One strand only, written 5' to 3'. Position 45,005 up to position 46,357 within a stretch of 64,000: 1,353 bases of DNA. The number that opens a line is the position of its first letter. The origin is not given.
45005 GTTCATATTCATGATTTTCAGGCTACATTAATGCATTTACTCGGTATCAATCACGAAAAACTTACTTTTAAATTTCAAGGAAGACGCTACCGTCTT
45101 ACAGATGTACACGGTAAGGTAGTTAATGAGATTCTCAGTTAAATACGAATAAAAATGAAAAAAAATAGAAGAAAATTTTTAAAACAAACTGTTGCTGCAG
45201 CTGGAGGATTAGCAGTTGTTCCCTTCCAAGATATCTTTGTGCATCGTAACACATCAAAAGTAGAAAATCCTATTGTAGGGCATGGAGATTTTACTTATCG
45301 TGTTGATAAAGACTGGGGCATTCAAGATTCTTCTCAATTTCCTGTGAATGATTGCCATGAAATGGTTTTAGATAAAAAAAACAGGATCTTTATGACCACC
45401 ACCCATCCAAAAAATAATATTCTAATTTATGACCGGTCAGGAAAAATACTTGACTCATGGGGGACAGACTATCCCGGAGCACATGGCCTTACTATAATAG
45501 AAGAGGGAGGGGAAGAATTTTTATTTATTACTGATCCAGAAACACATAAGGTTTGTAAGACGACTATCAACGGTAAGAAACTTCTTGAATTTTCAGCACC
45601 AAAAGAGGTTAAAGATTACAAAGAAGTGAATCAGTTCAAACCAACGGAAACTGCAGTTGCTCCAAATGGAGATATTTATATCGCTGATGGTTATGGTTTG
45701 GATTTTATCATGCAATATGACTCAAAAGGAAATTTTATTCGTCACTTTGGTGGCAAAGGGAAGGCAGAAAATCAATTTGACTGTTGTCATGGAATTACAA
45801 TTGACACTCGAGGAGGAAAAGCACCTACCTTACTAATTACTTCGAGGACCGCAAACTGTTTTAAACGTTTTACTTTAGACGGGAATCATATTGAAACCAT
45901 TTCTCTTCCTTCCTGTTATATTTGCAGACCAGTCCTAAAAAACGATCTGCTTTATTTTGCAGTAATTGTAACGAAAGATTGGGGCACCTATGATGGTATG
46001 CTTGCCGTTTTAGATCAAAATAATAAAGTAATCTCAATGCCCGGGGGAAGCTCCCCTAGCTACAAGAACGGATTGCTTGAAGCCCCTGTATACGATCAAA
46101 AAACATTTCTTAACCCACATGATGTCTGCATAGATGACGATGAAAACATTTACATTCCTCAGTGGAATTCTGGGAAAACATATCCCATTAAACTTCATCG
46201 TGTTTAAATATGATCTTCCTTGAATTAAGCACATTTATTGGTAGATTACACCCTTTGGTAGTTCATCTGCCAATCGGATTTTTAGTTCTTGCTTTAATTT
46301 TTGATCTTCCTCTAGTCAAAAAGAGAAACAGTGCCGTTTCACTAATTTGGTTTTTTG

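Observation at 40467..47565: Translationally coupled four-gene operon of uncharacterised envelope proteins (PSCyt/DUF1549-LamG-DUF1553, Tat-DUF1501, Tat beta-propeller, DUF2231-cytochrome c-LRR)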

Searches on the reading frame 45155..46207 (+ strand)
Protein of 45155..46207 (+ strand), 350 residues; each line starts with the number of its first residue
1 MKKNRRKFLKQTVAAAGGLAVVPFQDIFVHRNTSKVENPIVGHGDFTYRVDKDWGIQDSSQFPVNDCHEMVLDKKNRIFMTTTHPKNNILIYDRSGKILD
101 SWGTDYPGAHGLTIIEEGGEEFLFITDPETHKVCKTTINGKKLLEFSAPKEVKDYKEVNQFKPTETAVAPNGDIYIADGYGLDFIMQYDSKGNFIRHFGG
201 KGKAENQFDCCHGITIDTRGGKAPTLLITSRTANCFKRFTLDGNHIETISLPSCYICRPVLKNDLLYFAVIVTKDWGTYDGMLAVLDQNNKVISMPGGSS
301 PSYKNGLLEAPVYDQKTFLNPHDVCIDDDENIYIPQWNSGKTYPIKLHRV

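Call 3: search_protein_families(library=pfam, proteins=[window:45155-46207:+], max_evalue=0.01)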
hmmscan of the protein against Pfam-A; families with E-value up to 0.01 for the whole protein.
window:45155-46207:+ (350 aa): 2 families
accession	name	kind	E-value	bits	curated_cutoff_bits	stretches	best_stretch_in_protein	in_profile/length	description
PF01436.27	NHL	-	4.5e-08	33.2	20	0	318-334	1-17/28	NHL repeat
PF17170.10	DUF5128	-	1.8e-05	24.5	22.9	1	171-291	53-170/321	6-bladed beta-propeller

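Call 8: search_protein_families(library=ncbifam, proteins=[window:45155-46207:+], max_evalue=0.01)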
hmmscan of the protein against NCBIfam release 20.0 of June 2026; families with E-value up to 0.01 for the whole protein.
window:45155-46207:+ (350 aa): 2 families
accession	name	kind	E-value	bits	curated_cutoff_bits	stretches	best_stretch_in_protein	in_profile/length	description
NF035926.1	scyF_NHL_VPEP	equivalog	8e-11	41.7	350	1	161-239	152-226/376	scytonemin biosynthesis PEP-CTERM protein ScyF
TIGR01409.1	TAT_signal_seq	domain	0.0049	17.2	16.7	1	4-22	2-19/29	twin-arginine translocation signal domain-containing protein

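Call 25: search_solved_structures(query=window:45155-46207:+, max_evalue=1, show_alignments=2)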
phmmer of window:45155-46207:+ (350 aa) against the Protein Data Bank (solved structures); distinct sequences matched with E-value up to 1: 13.
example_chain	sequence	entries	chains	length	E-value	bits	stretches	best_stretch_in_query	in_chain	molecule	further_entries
6d69_A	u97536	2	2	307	1.3e-15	60.5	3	163-219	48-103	NHL Repeat Region of D. melanogaster Thin | Thin, isoform D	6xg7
7qrw_A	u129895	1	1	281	5.7e-08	35.4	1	123-199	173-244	Isoform 4 of Tripartite motif-containing protein 3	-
3fvz_A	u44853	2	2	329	4.5e-07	32.5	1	87-215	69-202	Peptidyl-glycine alpha-amidating monooxygenase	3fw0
7b2r_A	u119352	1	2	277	1.1e-06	31.2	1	165-221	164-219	Tripartite motif-containing protein 2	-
8j72_A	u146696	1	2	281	1.3e-06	31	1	123-221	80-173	E3 ubiquitin-protein ligase TRIM71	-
7b96_A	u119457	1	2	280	1.6e-06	30.7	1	163-221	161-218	Isoform 2 of Tripartite motif-containing protein 2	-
7qrv_A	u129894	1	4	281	1.6e-06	30.7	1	165-221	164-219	Tripartite motif-containing protein 2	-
7qrx_A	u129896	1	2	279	2.6e-06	30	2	121-221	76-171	E3 ubiquitin-protein ligase TRIM71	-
9jur_A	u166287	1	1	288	2.8e-06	29.9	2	121-221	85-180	E3 ubiquitin-protein ligase TRIM71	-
5wm0_A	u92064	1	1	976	7.1e-06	28.5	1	88-215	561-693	Peptidyl-glycine alpha-amidating monooxygenase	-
6fpt_A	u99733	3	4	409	0.0013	21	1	117-221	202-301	E3 ubiquitin-protein ligase TRIM71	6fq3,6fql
1ryj_A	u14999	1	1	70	0.23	13.7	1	136-178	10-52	unknown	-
9l5r_W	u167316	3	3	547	0.47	12.7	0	140-217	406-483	PRP17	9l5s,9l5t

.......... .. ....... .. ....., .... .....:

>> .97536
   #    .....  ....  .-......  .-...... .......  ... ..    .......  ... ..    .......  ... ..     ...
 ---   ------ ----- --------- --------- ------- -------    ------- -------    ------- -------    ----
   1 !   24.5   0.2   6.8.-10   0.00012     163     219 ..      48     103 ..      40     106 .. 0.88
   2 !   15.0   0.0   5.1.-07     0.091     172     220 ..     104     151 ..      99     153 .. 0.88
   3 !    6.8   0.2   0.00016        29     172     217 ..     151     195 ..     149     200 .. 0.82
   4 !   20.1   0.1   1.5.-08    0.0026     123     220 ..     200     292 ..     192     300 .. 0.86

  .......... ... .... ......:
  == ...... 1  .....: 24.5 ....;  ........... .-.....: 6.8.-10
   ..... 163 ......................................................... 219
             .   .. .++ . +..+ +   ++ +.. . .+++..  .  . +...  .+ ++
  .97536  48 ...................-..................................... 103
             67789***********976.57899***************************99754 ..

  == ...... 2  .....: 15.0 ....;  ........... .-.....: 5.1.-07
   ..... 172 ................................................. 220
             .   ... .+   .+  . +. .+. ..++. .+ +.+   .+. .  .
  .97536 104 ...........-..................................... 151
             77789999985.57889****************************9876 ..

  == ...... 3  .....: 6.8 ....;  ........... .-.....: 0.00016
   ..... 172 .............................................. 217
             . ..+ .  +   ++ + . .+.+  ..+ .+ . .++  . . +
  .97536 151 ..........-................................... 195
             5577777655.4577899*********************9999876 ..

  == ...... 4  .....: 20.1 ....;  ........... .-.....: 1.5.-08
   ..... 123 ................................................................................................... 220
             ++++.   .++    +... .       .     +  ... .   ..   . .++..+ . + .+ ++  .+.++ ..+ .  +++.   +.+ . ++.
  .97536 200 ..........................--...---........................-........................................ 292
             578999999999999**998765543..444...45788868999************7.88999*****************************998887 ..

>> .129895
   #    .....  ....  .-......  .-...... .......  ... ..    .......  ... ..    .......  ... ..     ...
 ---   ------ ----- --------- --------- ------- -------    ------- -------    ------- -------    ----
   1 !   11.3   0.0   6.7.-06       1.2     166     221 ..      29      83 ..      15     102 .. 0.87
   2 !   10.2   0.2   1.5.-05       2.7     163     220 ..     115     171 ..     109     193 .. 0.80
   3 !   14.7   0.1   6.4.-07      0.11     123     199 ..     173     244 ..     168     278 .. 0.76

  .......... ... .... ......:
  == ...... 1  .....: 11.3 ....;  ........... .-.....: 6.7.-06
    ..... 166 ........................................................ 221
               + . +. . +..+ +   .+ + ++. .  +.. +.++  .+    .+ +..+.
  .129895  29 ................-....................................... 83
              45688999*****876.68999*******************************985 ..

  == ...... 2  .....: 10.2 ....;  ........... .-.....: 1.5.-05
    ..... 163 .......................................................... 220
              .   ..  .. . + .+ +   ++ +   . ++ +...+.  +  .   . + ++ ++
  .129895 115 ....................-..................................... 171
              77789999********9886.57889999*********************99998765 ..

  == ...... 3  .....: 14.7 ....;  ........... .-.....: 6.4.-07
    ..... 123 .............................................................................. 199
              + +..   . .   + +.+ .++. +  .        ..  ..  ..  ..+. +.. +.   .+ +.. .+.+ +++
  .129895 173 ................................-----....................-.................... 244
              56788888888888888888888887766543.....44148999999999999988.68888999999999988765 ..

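Call 36: search_solved_structures(query=A4, max_evalue=0.01, show_alignments=4)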
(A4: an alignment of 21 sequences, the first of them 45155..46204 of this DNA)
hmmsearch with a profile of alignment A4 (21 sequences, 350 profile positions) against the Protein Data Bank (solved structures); distinct sequences matched with E-value up to 0.01: 21.
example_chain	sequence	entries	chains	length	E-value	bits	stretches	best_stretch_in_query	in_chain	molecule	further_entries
6d69_A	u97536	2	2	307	2.6e-19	72.6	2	125-233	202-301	NHL Repeat Region of D. melanogaster Thin | Thin, isoform D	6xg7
7qrw_A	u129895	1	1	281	5.6e-16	61.6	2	163-246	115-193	Isoform 4 of Tripartite motif-containing protein 3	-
7b2r_A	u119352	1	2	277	9.2e-15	57.6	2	163-246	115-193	Tripartite motif-containing protein 2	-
7b96_A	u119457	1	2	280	9.4e-15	57.6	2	163-246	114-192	Isoform 2 of Tripartite motif-containing protein 2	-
7qrv_A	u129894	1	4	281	1e-14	57.5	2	163-246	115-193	Tripartite motif-containing protein 2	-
3fvz_A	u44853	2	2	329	6.3e-14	54.9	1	87-249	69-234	Peptidyl-glycine alpha-amidating monooxygenase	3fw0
5wm0_A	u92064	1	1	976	1.8e-12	50.1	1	87-249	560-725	Peptidyl-glycine alpha-amidating monooxygenase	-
1q7f_A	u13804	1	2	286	1.9e-12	50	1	70-210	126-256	brain tumor CG10719-PA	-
4zlr_A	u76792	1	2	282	2.1e-12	49.8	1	70-210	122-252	Brain tumor protein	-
5ex7_A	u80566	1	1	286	2.5e-12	49.6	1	70-210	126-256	Brain tumor protein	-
7qrx_A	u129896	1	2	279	8.9e-11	44.5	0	124-219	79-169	E3 ubiquitin-protein ligase TRIM71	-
9jur_A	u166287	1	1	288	1.1e-10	44.3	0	124-219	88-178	E3 ubiquitin-protein ligase TRIM71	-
8j72_A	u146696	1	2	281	1.3e-10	44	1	124-218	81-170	E3 ubiquitin-protein ligase TRIM71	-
6fpt_A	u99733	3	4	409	3.8e-10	42.4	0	123-219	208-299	E3 ubiquitin-protein ligase TRIM71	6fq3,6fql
6g7w_A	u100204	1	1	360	0.00017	23.9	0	103-180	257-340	NHL repeat-containing protein 2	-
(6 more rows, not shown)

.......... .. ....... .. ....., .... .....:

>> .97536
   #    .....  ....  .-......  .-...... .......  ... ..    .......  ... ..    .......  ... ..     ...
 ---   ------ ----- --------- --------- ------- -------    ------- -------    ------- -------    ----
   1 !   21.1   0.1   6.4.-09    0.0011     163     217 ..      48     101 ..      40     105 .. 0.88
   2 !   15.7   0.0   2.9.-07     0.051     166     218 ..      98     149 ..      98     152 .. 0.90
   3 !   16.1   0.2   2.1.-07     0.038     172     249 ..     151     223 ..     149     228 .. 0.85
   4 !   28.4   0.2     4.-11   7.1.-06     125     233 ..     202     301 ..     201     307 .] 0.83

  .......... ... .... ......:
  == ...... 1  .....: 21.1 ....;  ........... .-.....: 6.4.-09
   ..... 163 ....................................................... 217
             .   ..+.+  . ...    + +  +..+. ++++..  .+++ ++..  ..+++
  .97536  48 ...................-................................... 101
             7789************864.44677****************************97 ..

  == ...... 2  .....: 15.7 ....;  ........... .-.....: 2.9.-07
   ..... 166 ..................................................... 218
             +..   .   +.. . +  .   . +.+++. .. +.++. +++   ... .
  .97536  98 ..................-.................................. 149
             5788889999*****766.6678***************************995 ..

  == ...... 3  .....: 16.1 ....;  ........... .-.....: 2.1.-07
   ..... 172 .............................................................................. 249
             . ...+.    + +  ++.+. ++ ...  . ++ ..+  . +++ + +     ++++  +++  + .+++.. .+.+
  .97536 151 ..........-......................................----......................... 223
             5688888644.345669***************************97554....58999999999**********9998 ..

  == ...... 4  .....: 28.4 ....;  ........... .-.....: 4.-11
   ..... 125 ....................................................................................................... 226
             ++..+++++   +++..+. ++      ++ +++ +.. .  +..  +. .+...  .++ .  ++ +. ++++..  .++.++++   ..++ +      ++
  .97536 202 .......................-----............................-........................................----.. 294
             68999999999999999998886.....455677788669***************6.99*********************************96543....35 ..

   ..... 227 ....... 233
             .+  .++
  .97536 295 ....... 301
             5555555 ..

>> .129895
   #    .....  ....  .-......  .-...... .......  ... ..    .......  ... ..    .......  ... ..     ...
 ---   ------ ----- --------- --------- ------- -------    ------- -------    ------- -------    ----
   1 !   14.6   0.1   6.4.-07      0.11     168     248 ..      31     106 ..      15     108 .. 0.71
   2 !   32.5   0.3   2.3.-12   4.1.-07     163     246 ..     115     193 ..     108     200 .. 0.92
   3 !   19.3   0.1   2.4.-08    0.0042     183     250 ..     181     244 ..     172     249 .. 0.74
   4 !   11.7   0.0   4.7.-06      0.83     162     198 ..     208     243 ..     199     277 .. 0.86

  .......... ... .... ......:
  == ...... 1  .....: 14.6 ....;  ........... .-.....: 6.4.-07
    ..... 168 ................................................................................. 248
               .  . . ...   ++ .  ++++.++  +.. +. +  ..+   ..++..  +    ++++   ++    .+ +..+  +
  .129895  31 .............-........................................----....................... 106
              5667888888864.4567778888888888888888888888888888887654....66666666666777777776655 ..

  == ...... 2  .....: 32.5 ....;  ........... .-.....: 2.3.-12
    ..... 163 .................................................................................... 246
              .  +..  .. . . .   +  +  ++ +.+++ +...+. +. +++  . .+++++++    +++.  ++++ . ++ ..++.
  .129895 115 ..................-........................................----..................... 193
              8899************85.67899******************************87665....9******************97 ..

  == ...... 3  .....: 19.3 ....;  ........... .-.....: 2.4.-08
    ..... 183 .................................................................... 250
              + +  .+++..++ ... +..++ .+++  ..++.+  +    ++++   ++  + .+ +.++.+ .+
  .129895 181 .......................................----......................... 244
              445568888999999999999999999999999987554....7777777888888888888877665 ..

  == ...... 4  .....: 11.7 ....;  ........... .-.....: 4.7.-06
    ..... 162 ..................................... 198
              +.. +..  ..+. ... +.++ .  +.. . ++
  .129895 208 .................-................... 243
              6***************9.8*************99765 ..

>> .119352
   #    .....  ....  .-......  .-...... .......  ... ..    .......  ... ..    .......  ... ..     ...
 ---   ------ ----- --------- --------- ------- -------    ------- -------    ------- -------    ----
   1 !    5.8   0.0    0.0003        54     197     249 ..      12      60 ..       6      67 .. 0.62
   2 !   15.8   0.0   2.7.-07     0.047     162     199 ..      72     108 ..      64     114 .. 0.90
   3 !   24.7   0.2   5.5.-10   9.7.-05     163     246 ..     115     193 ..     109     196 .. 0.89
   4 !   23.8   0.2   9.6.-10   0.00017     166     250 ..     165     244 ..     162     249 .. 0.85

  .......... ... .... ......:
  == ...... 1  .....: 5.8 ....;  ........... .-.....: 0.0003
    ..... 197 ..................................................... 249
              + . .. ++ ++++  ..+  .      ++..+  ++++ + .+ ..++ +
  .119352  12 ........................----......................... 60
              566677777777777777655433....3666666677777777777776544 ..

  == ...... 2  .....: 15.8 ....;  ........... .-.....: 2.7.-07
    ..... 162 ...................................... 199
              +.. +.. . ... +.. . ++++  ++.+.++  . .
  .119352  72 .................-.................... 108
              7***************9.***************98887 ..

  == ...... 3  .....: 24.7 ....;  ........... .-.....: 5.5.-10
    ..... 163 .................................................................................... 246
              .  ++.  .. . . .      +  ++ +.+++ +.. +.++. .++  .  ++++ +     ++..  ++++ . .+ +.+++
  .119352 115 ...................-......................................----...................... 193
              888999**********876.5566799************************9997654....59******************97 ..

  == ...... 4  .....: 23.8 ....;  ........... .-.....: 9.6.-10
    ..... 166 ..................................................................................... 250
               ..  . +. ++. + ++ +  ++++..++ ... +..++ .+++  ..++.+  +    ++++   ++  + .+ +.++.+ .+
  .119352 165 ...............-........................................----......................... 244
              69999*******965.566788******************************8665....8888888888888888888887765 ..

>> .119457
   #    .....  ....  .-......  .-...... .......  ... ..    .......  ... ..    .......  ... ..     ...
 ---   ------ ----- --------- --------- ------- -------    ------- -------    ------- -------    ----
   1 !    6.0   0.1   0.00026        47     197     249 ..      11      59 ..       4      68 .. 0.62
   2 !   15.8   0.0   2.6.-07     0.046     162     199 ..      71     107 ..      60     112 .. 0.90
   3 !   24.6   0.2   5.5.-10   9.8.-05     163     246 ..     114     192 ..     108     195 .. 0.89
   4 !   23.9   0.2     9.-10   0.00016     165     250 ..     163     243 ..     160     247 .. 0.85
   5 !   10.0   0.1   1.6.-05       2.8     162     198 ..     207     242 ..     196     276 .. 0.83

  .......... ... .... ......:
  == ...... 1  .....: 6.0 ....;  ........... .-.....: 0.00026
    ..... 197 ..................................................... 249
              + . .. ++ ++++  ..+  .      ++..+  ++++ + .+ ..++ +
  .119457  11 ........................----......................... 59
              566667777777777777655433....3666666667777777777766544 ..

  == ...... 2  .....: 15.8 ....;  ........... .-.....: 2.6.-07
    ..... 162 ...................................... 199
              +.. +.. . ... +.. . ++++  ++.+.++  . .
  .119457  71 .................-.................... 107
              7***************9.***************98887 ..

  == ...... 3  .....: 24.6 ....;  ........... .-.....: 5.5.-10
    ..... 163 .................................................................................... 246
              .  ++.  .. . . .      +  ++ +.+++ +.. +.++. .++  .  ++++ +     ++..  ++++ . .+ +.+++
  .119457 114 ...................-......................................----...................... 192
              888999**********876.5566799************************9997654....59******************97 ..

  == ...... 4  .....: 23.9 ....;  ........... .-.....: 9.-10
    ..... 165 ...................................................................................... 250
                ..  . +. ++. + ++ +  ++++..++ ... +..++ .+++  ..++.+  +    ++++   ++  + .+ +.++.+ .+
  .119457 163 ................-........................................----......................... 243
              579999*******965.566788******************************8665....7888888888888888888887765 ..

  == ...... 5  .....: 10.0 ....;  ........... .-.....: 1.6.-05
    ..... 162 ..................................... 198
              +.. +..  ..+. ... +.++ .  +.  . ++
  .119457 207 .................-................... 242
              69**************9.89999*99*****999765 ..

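Call 50: search_protein_families(library=pfam, proteins=[window:45155-46207:+], max_evalue=10)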
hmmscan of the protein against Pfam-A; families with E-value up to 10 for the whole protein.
window:45155-46207:+ (350 aa): 5 families
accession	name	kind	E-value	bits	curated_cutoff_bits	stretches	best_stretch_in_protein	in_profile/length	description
PF01436.27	NHL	-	4.5e-08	33.2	20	2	318-334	1-17/28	NHL repeat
PF17170.10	DUF5128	-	1.8e-05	24.5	22.9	1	171-291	53-170/321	6-bladed beta-propeller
PF07453.19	NUMOD1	-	0.058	14.1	22.8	1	186-212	4-30/37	NUMOD1 domain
PF23500.1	DUF7133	-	0.17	11.6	27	1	159-180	327-348/385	Domain of unknown function (DUF7133)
PF06739.17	SBBP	-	0.67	10.4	20.5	0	320-334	14-28/38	Beta-propeller repeat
